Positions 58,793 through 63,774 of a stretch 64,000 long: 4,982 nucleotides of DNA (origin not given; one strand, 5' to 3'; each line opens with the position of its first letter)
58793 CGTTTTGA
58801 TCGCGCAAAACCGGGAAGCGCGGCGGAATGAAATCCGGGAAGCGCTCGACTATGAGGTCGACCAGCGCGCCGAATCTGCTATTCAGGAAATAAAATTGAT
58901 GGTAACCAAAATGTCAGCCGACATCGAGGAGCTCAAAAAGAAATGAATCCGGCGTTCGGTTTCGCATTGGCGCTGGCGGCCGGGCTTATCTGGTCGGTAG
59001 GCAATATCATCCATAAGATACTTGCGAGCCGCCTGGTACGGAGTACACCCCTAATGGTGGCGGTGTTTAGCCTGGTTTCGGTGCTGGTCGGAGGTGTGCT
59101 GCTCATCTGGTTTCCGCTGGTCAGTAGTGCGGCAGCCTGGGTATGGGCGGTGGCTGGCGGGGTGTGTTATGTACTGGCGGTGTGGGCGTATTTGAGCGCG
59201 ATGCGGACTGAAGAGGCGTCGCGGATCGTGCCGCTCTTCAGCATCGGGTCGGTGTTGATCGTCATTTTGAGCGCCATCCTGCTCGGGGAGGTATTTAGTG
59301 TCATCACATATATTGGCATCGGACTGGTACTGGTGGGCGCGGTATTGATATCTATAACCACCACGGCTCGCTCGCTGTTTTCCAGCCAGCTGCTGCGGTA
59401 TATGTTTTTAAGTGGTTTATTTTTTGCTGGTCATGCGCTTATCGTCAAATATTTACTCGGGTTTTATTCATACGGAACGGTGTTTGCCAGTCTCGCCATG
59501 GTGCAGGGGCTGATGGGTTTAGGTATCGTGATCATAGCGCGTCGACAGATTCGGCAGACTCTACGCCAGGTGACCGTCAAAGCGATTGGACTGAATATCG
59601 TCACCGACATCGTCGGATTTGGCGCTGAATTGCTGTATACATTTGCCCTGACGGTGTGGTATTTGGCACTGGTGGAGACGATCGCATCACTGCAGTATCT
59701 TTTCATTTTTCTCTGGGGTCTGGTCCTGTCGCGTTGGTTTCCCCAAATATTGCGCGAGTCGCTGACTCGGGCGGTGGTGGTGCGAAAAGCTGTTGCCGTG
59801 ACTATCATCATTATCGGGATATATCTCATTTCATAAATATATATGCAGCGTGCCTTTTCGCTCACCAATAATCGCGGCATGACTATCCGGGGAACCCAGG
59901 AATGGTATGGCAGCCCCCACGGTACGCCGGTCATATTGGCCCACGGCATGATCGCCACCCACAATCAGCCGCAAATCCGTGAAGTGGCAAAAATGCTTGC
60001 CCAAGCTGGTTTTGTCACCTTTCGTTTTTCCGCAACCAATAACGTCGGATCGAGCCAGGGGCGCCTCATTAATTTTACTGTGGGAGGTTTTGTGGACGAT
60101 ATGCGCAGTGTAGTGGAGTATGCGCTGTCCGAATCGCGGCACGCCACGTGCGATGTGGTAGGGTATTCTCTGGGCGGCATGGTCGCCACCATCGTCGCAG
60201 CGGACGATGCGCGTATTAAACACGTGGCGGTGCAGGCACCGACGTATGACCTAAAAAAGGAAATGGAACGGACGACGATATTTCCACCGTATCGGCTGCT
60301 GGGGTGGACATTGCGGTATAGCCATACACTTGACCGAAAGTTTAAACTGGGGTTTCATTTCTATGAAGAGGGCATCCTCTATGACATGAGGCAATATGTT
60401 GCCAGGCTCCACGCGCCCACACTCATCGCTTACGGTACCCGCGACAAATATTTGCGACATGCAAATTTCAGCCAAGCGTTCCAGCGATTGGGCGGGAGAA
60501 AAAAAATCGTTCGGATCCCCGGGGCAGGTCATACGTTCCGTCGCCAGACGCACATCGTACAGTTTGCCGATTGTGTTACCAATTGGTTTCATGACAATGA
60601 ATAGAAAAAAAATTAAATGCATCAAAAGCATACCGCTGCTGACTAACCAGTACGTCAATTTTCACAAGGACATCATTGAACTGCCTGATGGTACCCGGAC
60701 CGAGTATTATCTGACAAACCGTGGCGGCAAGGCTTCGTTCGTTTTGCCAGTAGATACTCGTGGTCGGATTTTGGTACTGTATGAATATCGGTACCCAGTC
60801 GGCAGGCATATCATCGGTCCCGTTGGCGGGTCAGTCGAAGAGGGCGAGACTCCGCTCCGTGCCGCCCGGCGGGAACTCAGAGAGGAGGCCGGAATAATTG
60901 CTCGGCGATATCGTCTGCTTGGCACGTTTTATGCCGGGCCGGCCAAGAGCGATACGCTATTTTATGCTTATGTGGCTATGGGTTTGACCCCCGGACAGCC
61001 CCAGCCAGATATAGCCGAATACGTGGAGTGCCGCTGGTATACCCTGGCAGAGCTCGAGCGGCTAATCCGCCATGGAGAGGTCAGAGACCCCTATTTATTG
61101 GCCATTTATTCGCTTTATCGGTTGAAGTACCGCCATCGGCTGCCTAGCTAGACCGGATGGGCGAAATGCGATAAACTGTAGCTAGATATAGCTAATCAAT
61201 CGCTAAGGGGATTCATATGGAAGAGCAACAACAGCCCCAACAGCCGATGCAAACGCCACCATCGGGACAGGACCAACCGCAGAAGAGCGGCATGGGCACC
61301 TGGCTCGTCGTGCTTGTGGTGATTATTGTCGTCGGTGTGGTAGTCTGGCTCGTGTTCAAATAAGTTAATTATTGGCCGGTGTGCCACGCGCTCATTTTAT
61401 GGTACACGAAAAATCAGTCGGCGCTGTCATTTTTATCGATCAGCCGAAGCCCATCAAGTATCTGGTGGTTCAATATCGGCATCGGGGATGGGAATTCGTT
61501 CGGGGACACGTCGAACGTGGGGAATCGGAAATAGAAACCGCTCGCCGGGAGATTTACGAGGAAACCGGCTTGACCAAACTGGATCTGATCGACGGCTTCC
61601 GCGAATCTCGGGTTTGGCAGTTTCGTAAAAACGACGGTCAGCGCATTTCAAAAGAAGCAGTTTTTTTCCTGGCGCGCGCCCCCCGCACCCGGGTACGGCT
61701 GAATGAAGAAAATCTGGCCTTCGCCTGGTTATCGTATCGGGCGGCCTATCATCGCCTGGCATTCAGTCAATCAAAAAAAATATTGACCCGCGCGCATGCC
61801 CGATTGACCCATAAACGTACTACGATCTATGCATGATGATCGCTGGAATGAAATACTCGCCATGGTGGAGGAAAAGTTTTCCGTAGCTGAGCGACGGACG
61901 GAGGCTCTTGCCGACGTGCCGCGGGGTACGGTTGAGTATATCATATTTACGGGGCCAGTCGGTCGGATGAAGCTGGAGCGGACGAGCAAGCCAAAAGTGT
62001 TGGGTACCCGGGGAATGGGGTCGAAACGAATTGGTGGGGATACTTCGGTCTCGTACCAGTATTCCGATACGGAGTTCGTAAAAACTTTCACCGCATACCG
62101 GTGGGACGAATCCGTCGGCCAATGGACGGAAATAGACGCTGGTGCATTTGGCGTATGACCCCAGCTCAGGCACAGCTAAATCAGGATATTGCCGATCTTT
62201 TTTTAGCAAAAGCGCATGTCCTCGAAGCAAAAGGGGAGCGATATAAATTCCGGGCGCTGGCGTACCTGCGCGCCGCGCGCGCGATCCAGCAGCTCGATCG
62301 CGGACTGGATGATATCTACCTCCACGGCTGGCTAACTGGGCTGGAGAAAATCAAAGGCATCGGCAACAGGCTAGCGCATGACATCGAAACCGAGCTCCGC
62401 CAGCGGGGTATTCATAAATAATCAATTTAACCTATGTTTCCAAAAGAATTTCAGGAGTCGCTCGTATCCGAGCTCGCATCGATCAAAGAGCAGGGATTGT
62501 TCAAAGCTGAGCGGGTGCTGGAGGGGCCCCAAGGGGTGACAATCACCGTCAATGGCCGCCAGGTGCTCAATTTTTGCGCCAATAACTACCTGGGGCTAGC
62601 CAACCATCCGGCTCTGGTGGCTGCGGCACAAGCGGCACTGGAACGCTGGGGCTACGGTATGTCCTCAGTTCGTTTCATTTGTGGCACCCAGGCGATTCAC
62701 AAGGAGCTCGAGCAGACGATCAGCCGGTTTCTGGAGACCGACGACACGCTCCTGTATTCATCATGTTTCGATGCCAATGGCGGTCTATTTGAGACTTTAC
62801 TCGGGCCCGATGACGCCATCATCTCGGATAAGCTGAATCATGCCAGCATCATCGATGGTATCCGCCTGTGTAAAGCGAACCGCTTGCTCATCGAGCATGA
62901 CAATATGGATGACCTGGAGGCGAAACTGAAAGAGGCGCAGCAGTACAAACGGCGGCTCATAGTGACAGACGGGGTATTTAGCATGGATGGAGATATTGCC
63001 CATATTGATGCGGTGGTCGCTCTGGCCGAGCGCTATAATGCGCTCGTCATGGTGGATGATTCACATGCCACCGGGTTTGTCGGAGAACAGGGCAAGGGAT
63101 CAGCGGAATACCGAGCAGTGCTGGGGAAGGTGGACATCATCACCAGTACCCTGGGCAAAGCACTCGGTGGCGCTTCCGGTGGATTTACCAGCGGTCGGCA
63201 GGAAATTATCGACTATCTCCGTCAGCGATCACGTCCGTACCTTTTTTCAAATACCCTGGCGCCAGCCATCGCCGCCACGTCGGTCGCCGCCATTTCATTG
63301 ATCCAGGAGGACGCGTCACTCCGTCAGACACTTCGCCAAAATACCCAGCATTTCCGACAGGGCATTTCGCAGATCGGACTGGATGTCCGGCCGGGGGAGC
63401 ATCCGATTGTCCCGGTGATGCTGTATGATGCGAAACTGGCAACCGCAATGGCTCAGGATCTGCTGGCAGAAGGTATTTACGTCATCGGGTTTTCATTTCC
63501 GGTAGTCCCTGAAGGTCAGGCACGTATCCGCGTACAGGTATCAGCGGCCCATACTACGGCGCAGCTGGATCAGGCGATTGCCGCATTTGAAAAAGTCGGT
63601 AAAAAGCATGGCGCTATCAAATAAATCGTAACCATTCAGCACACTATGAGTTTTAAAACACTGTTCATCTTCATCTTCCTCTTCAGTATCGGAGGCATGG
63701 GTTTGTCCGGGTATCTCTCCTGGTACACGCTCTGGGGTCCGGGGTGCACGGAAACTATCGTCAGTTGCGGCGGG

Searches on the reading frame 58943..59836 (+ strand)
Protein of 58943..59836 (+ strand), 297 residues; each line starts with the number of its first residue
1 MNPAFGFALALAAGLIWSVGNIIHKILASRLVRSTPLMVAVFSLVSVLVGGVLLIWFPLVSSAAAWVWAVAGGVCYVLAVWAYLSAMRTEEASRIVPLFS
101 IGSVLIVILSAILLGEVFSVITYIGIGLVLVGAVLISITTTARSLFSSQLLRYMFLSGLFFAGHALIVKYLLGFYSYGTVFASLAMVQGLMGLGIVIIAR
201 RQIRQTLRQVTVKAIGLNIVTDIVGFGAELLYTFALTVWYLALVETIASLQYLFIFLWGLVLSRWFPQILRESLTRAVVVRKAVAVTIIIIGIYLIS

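Call 30: search_protein_families(library=pfam, proteins=[window:58943-59836:+], max_evalue=0.001)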
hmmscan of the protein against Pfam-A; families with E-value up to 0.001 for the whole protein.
window:58943-59836:+ (297 aa): 1 family
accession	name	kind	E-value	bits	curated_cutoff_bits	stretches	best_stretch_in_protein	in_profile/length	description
PF00892.27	EamA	-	9.7e-11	42.5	28.2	1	5-137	2-134/135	EamA-like transporter family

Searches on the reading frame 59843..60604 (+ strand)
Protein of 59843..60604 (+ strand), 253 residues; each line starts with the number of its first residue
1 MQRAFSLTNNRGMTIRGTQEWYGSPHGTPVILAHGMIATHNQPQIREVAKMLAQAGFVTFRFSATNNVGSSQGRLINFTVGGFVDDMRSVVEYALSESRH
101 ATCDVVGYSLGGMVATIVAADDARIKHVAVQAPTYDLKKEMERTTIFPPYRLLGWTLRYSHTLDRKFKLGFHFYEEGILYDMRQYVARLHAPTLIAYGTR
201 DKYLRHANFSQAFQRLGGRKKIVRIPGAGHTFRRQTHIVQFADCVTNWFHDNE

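Call 30: search_protein_families(library=pfam, proteins=[window:59843-60604:+], max_evalue=0.001)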
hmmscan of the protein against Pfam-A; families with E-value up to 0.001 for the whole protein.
window:59843-60604:+ (253 aa): 10 families
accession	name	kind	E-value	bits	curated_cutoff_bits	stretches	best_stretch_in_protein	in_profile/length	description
PF12146.15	Hydrolase_4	-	9.2e-15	55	27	1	30-156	7-129/239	Serine aminopeptidase, S33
PF00561.26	Abhydrolase_1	-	1.2e-12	48.5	25.8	1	29-156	2-124/245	alpha/beta hydrolase fold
PF20408.4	Abhydrolase_11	-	6.1e-10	39.6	27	1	29-129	4-104/193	Alpha/beta hydrolase domain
PF12697.13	Abhydrolase_6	-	1.6e-08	35.9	26.3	1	30-231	1-205/217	Alpha/beta hydrolase family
PF00326.27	Peptidase_S9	-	6e-08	32.9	22.6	1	84-250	45-207/213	Prolyl oligopeptidase family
PF01738.24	DLH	-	1.6e-06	28.3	21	0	184-237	137-193/217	Dienelactone hydrolase family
PF10142.15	PhoPQ_related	-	0.00019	20.7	20.3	1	179-240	250-311/367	PhoPQ-activated pathogenicity-related protein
PF02129.25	Peptidase_S15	-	0.00051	20.3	23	0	52-155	47-151/262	X-Pro dipeptidyl-peptidase (S15 family)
PF02089.21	Palm_thioest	-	0.00072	19.8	26.8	0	29-115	1-87/254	Palmitoyl protein thioesterase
PF12740.14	PETase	-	0.00083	19.3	28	0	30-141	57-164/263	PET hydrolase-like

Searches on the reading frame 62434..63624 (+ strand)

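Call 30: search_protein_families(library=pfam, proteins=[window:62434-63624:+], max_evalue=0.001)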
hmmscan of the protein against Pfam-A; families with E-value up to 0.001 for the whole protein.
window:62434-63624:+ (396 aa): 1 family
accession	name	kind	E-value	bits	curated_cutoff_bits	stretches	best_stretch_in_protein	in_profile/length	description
PF00155.27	Aminotran_1_2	-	3.3e-65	221.1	19.7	1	43-384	2-360/361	Aminotransferase class I and II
